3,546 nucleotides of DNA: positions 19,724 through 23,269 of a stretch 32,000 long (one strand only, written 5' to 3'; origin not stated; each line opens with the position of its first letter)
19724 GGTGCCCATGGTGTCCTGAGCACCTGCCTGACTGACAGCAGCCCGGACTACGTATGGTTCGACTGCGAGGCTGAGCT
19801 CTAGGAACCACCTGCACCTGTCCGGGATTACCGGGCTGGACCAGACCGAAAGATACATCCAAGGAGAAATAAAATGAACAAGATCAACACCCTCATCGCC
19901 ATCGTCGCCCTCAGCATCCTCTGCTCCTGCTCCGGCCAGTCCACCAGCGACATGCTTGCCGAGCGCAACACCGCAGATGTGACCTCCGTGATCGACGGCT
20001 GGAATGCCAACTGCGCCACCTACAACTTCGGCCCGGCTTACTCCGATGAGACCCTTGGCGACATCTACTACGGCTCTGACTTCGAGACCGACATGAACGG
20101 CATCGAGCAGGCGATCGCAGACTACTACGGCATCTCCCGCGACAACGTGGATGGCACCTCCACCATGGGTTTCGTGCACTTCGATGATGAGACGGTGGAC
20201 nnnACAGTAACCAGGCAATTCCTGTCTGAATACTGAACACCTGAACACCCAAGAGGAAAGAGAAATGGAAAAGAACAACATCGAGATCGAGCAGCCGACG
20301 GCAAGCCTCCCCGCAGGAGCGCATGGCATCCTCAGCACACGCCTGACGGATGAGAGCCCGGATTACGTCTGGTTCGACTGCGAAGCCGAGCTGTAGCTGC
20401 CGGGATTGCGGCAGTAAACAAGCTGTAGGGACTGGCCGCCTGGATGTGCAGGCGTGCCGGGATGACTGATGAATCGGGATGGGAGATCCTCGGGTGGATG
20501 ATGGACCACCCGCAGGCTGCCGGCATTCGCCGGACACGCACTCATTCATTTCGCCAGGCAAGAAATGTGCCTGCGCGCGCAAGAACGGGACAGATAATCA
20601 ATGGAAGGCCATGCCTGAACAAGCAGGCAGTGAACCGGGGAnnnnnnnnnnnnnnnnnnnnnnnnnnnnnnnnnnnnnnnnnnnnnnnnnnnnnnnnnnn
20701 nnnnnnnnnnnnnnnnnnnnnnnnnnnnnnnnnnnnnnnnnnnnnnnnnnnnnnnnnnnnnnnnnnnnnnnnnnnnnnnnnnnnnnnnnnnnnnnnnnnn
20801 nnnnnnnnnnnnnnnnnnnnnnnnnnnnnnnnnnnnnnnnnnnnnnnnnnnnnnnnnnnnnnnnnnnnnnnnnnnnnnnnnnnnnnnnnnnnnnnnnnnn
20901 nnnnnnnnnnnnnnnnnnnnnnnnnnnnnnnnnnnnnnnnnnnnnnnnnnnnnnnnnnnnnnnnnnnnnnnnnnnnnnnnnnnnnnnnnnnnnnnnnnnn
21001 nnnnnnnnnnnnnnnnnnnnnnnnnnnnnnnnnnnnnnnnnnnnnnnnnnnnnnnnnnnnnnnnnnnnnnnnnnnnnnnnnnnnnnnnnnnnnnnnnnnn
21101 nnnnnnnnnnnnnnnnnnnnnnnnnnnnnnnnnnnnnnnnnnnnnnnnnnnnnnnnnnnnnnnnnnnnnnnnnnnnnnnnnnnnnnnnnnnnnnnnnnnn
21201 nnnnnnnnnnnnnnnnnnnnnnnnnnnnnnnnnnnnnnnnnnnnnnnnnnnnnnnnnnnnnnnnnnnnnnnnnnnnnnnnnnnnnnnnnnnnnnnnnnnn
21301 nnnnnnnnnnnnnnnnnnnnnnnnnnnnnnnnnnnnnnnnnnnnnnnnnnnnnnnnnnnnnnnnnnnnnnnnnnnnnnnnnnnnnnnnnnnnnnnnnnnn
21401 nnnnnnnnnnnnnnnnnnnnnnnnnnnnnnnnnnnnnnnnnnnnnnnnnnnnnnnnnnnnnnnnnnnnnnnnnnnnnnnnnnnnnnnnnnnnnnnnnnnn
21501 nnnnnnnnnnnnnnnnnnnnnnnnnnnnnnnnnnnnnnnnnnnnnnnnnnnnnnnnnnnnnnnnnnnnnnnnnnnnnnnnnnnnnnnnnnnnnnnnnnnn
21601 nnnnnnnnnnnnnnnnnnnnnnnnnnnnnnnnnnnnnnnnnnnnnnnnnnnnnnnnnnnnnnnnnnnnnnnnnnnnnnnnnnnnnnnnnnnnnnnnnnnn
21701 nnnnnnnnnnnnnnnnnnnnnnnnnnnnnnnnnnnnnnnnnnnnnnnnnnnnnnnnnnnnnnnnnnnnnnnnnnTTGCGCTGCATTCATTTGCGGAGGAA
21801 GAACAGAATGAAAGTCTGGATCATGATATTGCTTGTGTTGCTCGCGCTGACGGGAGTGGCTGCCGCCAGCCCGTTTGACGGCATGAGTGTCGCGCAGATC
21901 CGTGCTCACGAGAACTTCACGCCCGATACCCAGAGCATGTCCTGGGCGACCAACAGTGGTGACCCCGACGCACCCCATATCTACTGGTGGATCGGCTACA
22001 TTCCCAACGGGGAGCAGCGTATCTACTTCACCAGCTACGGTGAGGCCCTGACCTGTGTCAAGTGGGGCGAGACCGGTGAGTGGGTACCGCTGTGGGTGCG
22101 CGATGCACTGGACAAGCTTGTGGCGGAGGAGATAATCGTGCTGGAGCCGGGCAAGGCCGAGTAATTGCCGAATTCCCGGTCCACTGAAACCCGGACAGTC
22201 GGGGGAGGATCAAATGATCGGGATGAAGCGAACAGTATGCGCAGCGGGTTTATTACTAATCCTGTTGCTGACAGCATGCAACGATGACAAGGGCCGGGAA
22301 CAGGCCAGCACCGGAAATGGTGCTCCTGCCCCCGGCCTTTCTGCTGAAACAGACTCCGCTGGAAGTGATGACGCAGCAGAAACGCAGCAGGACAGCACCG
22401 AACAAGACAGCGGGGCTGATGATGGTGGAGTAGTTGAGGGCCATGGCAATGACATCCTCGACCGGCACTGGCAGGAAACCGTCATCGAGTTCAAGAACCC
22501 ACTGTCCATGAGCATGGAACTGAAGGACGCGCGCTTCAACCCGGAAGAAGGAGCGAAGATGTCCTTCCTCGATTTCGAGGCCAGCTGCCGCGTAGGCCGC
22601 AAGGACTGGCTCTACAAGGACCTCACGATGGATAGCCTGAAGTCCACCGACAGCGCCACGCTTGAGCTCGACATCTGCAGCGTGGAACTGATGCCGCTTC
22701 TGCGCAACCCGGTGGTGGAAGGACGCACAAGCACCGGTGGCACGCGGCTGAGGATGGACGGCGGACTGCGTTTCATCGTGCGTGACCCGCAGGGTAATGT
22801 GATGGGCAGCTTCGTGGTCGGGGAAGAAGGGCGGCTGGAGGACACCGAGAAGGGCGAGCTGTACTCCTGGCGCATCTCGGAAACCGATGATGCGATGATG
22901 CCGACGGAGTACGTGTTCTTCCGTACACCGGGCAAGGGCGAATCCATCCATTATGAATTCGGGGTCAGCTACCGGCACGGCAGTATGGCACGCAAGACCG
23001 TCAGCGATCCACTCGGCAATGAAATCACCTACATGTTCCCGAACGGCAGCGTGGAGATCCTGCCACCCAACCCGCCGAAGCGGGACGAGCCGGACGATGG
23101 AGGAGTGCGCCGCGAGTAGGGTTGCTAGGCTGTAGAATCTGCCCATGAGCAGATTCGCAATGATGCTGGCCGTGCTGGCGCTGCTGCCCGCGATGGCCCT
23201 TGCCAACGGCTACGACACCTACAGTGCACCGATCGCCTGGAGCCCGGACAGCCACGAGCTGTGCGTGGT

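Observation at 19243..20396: Three unannotated 43-aa ORFs under strong purifying selection (synonymous-only divergence)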

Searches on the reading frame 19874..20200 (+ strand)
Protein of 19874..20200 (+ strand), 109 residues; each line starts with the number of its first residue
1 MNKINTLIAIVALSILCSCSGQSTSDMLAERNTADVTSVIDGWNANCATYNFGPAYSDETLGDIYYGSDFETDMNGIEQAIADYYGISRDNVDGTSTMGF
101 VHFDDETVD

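Call 6: search_protein_families(library=ncbifam, proteins=[window:19874-20200:+], max_evalue=1)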
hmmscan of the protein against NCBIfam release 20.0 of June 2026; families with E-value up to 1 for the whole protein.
window:19874-20200:+ (109 aa): 0 families

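Call 7: search_protein_families(library=pfam, proteins=[window:19874-20200:+], max_evalue=1)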
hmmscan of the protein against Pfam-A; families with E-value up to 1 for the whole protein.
window:19874-20200:+ (109 aa): 2 families
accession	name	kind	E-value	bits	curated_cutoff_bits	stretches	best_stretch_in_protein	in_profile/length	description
PF16253.10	DUF4909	-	0.14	12.4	25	1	57-85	8-35/127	Domain of unknown function (DUF4909)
PF09288.16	UBA_3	-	0.17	12.2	20.4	1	82-100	3-21/55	Fungal ubiquitin-associated domain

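Call 33: predict_structure(alignment_id=A4)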
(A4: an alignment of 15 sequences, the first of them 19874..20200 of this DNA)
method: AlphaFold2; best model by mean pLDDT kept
length: 109 residues; sequences in the alignment: 15
mean_pLDDT: 63.4   pTM: 0.52
mean pLDDT of the five models: 63.4, 63.0, 62.8, 62.7, 62.2
residues with pLDDT >= 90: 11; 70-90: 41; 50-70: 7; < 50: 50
segments of 3 or more residues with pLDDT < 50: 1-36, 96-109
pLDDT, mean of each block of 10 residues (from residue 1): 44 44 37 49 89 78 86 88 83 53 43
secondary structure, 60 per line:
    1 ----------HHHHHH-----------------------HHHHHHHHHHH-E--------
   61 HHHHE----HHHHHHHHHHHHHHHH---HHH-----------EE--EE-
elements in order: H11-16 H40-50 H61-64 H70-85
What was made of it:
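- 19874..20203 (+): Lipoprotein gene, type B (109 aa): lipobox LCSC, a small three-helix core (residues ~37-95) and a disordered conserved tail. AlphaFold2 model, call 33 (core pLDDT ~85, tail <50).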

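Call 37: fold_search(model_id=the predicted structure, library=pdb)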
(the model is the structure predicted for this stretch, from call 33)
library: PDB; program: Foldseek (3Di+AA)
matches with E <= 10: 110; with E <= 0.001: 0
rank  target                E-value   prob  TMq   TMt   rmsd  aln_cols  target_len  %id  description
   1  1u4h_A                1.4e+00  0.35  0.34  0.21   3.8        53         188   11  Crystal structure of an oxygen binding H-NOX domain related to soluble guanylate cyclases (oxygen complex) (released 2004-08-31)
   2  6p66_B                2.0e+00  0.04  0.21  0.06  16.0        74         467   14  The crystal structure of the XPB complex with Bax1 from Archaeoglobus fulgidus at 3.0 Angstrom resolution (released 2020-06-17)
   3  3tf0_A                2.5e+00  0.23  0.34  0.21   3.7        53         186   11  Crystal structure of an H-NOX protein from T. tengcongensis (released 2011-11-09)
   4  2l22_MODEL_1_A        2.5e+00  0.11  0.36  0.23  15.6        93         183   12  Mupirocin didomain ACP (released 2012-02-15)
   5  6q7q                  2.6e+00  0.10  0.27  0.14   6.8        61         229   13  Crystal structure of OE1.3 (released 2019-06-05)
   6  3nvr_B                2.8e+00  0.18  0.32  0.21   3.7        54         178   13  Modulating Heme Redox Potential Through Protein-Induced Porphyrin Distortion (released 2010-09-08)
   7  9ngh                  2.8e+00  0.05  0.19  0.15  11.1        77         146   14  Cg10062 E114N mutant with acetylenecarboxylic acid (released 2025-04-02)
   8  3nvr_A                3.0e+00  0.12  0.31  0.20   5.8        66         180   11  Modulating Heme Redox Potential Through Protein-Induced Porphyrin Distortion (released 2010-09-08)
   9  3sj5_B                3.4e+00  0.20  0.35  0.22   3.7        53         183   11  I5F Mutant Structure of T. Tengcongensis H-NOX (released 2011-07-20)
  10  1u55_B                3.4e+00  0.20  0.34  0.21   3.6        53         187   11  Crystal structure of an oxygen binding H-NOX domain related to soluble guanylate cyclases (oxygen complex) (released 2004-08-31)
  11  6cww_A                3.4e+00  0.18  0.33  0.21   3.9        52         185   12  Cs H-NOX mutant with unnatural amino acid 4-cyano-L-phenylalanine at site 5 (released 2018-05-16)
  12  9ihq_T                3.4e+00  0.13  0.35  0.39   4.2        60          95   13  Closed state with NUQM and without flavoprotein (classification state 2) of Pichia pastoris mitochondrial complex I in (released 2025-10-15)
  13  6x60_C                3.7e+00  0.13  0.28  0.17   4.3        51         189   18  ClpP2 from Chlamydia trachomatis with resolved handle loop (released 2020-06-03)
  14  2l7z_MODEL_1_A        3.7e+00  0.09  0.28  0.37   5.1        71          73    8  NMR Structure of A13 homedomain (released 2011-11-09)
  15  4h2s_D                3.7e+00  0.09  0.32  0.43   5.4        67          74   10  Crystal structure of Bradyrhizobium japonicum glycine:[carrier protein] ligase complexed with cognate carrier protein  (released 2013-03-06)
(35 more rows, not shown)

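Call 66: search_protein_families(library=padloc, proteins=[window:19874-20200:+], max_evalue=0.1)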
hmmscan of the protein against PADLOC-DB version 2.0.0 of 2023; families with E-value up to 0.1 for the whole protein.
window:19874-20200:+ (109 aa): 1 family
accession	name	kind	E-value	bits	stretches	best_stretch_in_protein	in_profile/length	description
PDLC04590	PDC-M34B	-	0.027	12.4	1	24-48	122-146/147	-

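Call 67: search_protein_families(library=phrogs, proteins=[window:19874-20200:+], max_evalue=0.1)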
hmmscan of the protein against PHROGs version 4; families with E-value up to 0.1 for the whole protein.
window:19874-20200:+ (109 aa): 0 families

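Call 69: search_solved_structures(query=A4, max_evalue=10)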
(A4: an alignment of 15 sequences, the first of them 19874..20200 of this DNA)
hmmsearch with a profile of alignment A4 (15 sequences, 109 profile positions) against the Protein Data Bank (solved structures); distinct sequences matched with E-value up to 10: 3.
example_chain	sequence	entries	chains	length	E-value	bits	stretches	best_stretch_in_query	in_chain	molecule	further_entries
5cwq_A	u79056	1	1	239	0.18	15.4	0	3-35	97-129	Designed helical repeat protein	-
9x7q_A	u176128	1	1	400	1.1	12.8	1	40-94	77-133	A NAD(P)/FAD-dependent oxidoreductase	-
9ibn_A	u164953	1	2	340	1.3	12.6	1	1-32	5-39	Foldase protein PrsA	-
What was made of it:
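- Tried and rejected: The lipoprotein profile gave nothing (call 69).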

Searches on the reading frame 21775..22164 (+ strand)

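Call 6: search_protein_families(library=ncbifam, proteins=[window:21775-22164:+], max_evalue=1)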
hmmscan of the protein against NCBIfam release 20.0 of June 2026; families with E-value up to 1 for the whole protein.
window:21775-22164:+ (129 aa): 1 family
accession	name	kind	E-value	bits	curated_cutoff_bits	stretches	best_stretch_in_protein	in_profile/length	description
NF041639.1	YicS_fam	subfamily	0.091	13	45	1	14-43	3-33/96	YicS family protein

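Call 7: search_protein_families(library=pfam, proteins=[window:21775-22164:+], max_evalue=1)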
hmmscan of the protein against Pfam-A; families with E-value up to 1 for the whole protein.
window:21775-22164:+ (129 aa): 0 families

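Call 66: search_protein_families(library=padloc, proteins=[window:21808-22164:+], max_evalue=0.1)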
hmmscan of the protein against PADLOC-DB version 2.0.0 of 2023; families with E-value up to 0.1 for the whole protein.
window:21808-22164:+ (118 aa): 0 families

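Call 67: search_protein_families(library=phrogs, proteins=[window:21808-22164:+], max_evalue=0.1)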
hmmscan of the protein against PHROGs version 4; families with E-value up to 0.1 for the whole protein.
window:21808-22164:+ (118 aa): 1 family
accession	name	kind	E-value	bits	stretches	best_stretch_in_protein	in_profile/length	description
phrog_36371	-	unknown function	0.076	13.8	0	4-22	20-38/44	-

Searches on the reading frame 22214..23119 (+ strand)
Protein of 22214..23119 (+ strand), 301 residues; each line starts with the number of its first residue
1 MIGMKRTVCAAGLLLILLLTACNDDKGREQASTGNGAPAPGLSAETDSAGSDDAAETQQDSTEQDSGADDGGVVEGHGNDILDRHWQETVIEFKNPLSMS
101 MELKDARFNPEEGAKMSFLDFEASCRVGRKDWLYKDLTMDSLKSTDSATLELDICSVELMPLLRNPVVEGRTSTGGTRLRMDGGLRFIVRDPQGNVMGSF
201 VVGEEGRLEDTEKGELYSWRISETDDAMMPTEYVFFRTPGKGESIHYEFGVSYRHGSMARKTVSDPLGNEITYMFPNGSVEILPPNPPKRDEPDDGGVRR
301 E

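Call 9: search_protein_families(library=pfam, proteins=[window:22214-23119:+], max_evalue=0.001)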
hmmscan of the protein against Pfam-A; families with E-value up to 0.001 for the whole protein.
window:22214-23119:+ (301 aa): 0 families

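Call 39: search_solved_structures(query=window:22214-23119:+, max_evalue=1)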
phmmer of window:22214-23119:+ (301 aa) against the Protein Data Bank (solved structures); distinct sequences matched with E-value up to 1: 1.
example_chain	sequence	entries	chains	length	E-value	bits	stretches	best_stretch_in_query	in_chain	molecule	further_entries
6lum_A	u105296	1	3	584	0.37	13.5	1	54-123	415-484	Succinate dehydrogenase subunit A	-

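Call 50: search_protein_families(library=ncbifam, proteins=[window:22214-23119:+], max_evalue=0.01)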
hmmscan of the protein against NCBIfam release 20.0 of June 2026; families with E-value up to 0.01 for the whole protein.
window:22214-23119:+ (301 aa): 0 families

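Call 66: search_protein_families(library=padloc, proteins=[window:22214-23119:+], max_evalue=0.1)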
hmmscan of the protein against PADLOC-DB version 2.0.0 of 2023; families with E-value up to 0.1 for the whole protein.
window:22214-23119:+ (301 aa): 0 families

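Call 67: search_protein_families(library=phrogs, proteins=[window:22214-23119:+], max_evalue=0.1)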
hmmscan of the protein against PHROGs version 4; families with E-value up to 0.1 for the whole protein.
window:22214-23119:+ (301 aa): 2 families
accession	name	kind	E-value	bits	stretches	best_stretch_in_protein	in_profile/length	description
phrog_542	-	unknown function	0.01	17.4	1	4-38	1-41/97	-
phrog_9170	-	unknown function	0.074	13.8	0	5-64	3-50/159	-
